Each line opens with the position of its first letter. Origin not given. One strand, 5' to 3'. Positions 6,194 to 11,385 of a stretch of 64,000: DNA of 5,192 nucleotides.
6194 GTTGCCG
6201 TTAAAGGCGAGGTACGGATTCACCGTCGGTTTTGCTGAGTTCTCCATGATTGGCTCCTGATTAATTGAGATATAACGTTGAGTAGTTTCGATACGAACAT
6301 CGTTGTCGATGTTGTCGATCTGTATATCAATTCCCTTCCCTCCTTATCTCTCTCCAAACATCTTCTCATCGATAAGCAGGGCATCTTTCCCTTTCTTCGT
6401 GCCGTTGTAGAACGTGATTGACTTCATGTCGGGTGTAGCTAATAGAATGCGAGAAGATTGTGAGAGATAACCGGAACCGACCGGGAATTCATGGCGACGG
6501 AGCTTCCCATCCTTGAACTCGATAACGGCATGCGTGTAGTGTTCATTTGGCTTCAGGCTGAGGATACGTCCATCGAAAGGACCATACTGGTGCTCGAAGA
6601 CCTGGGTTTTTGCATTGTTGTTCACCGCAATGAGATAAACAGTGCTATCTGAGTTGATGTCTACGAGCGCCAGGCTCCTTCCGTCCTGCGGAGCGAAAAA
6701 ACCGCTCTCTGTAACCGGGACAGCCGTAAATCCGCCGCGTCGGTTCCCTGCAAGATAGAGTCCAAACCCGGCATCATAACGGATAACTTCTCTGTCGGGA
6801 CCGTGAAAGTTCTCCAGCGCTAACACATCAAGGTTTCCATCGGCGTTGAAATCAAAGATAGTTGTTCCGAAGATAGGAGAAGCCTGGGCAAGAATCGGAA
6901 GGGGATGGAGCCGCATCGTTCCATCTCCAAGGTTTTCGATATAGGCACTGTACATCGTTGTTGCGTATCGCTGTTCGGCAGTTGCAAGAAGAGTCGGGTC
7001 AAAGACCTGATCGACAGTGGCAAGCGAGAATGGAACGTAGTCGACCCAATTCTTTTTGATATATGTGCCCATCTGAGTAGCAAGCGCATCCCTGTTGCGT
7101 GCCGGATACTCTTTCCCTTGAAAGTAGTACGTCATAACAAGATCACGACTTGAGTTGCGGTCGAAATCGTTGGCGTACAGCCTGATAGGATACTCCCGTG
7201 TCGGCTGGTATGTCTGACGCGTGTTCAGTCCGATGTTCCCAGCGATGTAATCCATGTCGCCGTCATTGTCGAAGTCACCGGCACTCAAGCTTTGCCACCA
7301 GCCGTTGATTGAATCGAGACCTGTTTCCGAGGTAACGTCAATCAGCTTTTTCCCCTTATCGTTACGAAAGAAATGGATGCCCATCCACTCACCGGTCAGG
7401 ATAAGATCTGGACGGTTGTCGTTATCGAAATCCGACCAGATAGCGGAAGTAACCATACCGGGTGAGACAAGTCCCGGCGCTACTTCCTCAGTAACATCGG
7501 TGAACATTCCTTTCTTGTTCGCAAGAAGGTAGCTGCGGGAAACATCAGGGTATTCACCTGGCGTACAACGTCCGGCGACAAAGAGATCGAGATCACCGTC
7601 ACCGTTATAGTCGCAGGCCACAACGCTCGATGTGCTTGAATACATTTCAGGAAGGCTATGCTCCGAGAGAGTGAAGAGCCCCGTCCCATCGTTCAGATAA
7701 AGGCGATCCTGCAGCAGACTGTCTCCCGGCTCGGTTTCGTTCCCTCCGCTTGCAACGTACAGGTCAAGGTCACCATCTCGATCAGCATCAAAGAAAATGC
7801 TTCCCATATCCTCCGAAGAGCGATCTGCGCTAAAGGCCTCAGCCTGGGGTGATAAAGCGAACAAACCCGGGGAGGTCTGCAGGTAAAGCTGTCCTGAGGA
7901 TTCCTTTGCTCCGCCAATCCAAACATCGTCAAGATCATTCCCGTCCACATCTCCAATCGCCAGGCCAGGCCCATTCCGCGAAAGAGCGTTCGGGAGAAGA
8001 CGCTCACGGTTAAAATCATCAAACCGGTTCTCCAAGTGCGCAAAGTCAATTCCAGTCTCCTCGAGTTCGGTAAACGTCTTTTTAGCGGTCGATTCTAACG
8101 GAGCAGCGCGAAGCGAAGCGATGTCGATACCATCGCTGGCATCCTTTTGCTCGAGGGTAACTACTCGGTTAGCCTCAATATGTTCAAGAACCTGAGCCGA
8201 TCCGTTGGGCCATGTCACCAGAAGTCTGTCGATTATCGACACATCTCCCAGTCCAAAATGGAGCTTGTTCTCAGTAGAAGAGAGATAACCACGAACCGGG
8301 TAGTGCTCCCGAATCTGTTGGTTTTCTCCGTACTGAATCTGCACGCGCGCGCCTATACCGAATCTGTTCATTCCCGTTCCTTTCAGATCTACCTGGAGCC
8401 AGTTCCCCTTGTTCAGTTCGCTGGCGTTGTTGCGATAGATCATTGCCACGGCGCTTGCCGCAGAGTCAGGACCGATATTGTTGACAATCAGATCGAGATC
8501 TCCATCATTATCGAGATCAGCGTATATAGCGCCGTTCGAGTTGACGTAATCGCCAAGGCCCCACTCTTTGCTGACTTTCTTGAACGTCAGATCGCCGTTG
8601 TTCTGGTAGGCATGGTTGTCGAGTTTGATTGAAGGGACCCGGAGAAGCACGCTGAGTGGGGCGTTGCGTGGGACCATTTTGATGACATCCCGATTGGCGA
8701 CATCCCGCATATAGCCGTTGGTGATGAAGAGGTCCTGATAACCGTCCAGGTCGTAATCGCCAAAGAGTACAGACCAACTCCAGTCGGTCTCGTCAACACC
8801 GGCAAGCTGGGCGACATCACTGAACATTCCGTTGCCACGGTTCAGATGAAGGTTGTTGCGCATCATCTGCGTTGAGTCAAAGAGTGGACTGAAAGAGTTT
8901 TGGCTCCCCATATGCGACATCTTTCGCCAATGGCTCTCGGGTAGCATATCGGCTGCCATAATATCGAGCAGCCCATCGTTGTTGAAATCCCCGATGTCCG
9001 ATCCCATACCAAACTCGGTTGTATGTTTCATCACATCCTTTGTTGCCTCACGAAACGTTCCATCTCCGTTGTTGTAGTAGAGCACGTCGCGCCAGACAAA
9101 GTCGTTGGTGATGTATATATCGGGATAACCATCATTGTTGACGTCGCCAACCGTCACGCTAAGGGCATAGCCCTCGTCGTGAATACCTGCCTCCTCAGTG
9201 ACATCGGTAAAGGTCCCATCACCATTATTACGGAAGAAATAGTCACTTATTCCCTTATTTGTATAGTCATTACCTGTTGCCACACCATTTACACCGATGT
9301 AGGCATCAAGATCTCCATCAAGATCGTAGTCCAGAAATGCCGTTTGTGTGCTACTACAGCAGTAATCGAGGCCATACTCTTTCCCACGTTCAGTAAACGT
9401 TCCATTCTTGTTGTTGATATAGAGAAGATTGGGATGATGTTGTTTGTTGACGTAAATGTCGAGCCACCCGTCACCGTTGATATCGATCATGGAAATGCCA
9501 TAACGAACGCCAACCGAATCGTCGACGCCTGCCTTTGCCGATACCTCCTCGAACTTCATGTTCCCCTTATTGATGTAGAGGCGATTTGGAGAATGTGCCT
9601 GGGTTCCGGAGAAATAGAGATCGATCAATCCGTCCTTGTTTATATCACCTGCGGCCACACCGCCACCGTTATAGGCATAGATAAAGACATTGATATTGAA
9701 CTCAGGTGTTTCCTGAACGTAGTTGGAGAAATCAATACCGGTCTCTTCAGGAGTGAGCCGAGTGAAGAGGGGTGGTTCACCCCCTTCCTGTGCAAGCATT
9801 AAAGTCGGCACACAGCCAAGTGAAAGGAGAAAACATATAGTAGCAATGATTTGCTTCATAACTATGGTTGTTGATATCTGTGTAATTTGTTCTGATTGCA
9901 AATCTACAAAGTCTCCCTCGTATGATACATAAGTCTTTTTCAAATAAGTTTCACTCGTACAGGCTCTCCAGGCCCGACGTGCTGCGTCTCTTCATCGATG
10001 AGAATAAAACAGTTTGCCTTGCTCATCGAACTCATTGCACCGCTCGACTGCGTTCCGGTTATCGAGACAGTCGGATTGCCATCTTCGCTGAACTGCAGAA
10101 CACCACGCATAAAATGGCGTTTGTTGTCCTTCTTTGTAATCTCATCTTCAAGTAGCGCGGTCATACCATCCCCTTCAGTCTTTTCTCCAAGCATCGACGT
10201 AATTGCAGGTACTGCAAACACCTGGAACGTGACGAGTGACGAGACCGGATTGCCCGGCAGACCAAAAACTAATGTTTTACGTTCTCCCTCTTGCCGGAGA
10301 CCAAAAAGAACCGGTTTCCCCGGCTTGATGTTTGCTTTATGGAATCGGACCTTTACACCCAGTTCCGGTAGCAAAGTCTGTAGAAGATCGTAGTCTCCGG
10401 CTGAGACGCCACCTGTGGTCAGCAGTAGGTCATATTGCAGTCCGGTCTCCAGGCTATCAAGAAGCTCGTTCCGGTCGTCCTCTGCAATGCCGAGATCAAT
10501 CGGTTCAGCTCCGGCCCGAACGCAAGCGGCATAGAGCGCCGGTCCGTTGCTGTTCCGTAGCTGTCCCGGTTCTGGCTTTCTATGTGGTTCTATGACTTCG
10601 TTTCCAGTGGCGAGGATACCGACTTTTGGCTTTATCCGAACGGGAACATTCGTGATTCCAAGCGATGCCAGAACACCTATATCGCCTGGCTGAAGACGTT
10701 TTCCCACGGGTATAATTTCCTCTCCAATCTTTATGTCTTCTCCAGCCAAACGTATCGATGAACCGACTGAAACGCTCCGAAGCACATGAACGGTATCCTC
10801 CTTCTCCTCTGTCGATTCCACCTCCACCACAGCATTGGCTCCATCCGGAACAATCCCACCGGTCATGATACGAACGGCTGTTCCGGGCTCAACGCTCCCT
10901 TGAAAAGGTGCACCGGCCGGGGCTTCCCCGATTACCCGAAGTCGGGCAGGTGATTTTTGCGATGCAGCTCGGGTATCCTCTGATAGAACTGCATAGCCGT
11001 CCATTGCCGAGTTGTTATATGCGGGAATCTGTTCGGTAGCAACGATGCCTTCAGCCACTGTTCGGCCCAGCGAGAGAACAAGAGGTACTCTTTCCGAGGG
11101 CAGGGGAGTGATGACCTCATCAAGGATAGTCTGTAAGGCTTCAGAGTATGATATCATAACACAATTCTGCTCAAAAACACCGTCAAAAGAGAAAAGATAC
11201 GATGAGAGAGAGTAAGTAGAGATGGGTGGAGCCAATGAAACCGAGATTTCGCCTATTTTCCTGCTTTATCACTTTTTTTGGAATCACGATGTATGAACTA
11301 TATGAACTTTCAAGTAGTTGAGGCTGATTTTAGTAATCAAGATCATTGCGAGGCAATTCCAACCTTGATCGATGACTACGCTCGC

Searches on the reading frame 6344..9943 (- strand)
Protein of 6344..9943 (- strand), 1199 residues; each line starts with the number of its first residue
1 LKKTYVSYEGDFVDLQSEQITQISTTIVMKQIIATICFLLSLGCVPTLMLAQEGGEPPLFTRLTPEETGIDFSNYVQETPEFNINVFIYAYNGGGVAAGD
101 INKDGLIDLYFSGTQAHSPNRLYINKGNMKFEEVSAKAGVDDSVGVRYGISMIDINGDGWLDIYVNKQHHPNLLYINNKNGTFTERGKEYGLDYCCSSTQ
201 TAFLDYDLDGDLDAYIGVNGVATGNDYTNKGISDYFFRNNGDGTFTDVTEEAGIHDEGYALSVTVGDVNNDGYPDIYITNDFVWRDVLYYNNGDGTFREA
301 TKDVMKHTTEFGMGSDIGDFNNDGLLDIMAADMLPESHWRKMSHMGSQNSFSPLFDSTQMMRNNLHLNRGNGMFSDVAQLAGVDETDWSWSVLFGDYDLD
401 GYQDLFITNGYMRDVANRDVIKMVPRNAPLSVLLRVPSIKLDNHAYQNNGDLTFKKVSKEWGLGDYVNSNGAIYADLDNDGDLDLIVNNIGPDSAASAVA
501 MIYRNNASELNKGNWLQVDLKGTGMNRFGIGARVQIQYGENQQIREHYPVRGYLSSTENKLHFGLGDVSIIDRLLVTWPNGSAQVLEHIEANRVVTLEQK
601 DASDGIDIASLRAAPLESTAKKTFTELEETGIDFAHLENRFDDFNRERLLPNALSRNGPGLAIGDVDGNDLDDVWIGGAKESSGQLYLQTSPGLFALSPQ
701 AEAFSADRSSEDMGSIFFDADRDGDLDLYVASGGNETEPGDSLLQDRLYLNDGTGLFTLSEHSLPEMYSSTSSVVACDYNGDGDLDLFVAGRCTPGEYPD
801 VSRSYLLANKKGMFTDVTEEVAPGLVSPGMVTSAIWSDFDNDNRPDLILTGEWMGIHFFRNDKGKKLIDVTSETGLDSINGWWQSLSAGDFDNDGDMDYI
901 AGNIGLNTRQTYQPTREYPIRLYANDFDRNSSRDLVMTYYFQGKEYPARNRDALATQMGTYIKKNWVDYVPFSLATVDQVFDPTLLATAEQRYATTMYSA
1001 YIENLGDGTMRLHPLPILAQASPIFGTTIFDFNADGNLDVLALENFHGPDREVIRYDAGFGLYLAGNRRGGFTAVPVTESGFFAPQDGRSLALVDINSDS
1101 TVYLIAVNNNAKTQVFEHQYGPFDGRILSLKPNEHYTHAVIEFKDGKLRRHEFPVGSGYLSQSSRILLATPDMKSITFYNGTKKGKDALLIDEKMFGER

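Call 58: search_protein_families(library=pfam, proteins=[window:6344-9943:-], max_evalue=0.00001)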
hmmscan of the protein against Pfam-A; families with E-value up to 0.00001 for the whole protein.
window:6344-9943:- (1199 aa): 3 families
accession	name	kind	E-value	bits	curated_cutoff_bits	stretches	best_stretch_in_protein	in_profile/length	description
PF13517.12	FG-GAP_3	-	8.5e-82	270.1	26.9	8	268-329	2-60/61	FG-GAP-like repeat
PF07593.17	UnbV_ASPIC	-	8.1e-25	86.9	23.4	1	529-596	1-68/68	ASPIC and UnbV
PF01839.29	FG-GAP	-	8.1e-24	83.5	22.1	0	262-282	4-24/37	FG-GAP repeat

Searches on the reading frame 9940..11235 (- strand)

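Call 58: search_protein_families(library=pfam, proteins=[window:9940-11235:-], max_evalue=0.00001)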
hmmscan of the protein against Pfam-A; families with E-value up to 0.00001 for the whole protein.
window:9940-11235:- (431 aa): 3 families
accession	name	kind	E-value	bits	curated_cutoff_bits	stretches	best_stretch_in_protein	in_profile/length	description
PF03453.22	MoeA_N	-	1.3e-45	155.4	30.8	1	28-193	1-160/160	MoeA N-terminal region (domain I and II)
PF00994.29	MoCF_biosynth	-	2.4e-29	102.3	26.6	1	206-345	1-142/144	Probable molybdopterin binding domain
PF03454.20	MoeA_C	-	1.9e-17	63.6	22.1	1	360-430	2-71/72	MoeA C-terminal region (domain IV)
